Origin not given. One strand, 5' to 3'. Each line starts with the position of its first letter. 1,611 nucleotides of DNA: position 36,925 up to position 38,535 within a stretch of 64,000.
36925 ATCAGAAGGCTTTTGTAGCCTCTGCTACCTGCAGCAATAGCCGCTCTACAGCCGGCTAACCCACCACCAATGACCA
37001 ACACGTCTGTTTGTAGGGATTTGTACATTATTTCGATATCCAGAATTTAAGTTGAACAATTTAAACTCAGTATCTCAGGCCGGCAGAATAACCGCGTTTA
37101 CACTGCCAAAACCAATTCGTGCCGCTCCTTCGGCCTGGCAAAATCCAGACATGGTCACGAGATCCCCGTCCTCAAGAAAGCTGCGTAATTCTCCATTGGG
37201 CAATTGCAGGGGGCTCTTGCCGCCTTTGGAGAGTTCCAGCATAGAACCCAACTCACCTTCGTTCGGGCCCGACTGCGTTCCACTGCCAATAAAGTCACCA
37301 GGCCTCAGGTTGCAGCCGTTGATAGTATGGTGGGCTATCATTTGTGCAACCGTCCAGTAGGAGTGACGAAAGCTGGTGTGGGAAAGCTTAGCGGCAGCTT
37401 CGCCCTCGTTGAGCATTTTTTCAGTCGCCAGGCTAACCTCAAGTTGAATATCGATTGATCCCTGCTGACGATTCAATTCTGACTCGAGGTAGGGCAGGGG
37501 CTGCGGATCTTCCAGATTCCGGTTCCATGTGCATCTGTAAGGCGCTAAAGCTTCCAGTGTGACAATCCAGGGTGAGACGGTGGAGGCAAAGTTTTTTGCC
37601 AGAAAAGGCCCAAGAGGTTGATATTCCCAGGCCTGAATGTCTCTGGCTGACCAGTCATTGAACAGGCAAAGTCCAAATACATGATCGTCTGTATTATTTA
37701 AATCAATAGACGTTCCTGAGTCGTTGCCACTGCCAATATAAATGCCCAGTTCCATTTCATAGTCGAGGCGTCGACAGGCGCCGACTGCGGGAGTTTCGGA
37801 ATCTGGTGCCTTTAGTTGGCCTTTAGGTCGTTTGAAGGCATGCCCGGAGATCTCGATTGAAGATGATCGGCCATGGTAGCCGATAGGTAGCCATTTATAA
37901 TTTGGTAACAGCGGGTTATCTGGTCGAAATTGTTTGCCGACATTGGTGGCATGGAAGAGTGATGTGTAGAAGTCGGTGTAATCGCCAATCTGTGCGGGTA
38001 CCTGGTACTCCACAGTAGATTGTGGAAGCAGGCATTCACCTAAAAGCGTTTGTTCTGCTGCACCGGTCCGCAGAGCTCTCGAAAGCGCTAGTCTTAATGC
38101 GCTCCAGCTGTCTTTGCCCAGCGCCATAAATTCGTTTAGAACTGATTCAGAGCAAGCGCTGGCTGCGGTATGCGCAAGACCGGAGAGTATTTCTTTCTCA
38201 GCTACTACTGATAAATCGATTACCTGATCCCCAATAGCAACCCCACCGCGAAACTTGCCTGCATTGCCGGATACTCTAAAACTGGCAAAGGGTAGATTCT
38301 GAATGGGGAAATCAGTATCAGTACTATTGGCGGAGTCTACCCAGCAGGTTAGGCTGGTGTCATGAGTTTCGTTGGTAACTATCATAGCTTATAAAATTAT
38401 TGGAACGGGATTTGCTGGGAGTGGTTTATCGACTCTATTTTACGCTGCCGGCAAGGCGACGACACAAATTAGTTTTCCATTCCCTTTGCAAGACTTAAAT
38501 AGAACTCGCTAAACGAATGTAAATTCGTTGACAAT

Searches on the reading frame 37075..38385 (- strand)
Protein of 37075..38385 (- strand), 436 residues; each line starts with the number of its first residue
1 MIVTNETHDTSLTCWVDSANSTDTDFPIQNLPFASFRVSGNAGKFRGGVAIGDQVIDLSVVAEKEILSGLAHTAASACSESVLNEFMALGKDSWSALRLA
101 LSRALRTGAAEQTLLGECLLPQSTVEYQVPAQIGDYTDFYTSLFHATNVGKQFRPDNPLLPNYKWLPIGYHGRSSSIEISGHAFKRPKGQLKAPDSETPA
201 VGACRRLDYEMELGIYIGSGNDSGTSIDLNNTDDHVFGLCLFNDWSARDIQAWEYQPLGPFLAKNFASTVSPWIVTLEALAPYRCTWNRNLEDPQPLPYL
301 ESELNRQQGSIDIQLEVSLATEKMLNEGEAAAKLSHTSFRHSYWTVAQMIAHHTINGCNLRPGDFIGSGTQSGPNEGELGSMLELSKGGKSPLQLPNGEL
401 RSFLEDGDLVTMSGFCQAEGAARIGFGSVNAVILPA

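Call 36: find_encoding_contigs(protein=window:37075-38385:-, flank=10000, max_places=1)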
Protein window:37075-38385:- (436 aa): 3 contigs read that carry it; 1 place shown.
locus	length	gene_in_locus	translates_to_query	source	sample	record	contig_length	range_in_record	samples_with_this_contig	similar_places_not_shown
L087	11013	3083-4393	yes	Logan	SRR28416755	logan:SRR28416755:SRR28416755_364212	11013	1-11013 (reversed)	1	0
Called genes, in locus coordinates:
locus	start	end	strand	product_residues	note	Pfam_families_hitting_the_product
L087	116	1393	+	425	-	PF04551:GcpE, PF26540:GcpE_C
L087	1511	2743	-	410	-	PF01321:Creatinase_N, PF00557:Peptidase_M24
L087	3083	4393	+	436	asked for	PF09298:FAA_hydrolase_N, PF01557:FAA_hydrolase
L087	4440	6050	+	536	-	PF00890:FAD_binding_2, PF01134:GIDA (faint), PF01266:DAO, PF03486:HI0933_like (faint), PF07992:Pyr_redox_2 (weak), PF12831:FAD_oxidored (weak), PF02910:Succ_DH_flav_C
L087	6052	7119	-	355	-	PF02668:TauD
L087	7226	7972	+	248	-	PF00581:Rhodanese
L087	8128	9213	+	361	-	PF14696:Glyoxalase_5, PF00903:Glyoxalase, PF13669:Glyoxalase_4 (weak)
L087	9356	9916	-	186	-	-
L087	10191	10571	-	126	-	PF00795:CN_hydrolase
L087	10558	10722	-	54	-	PF00795:CN_hydrolase (weak)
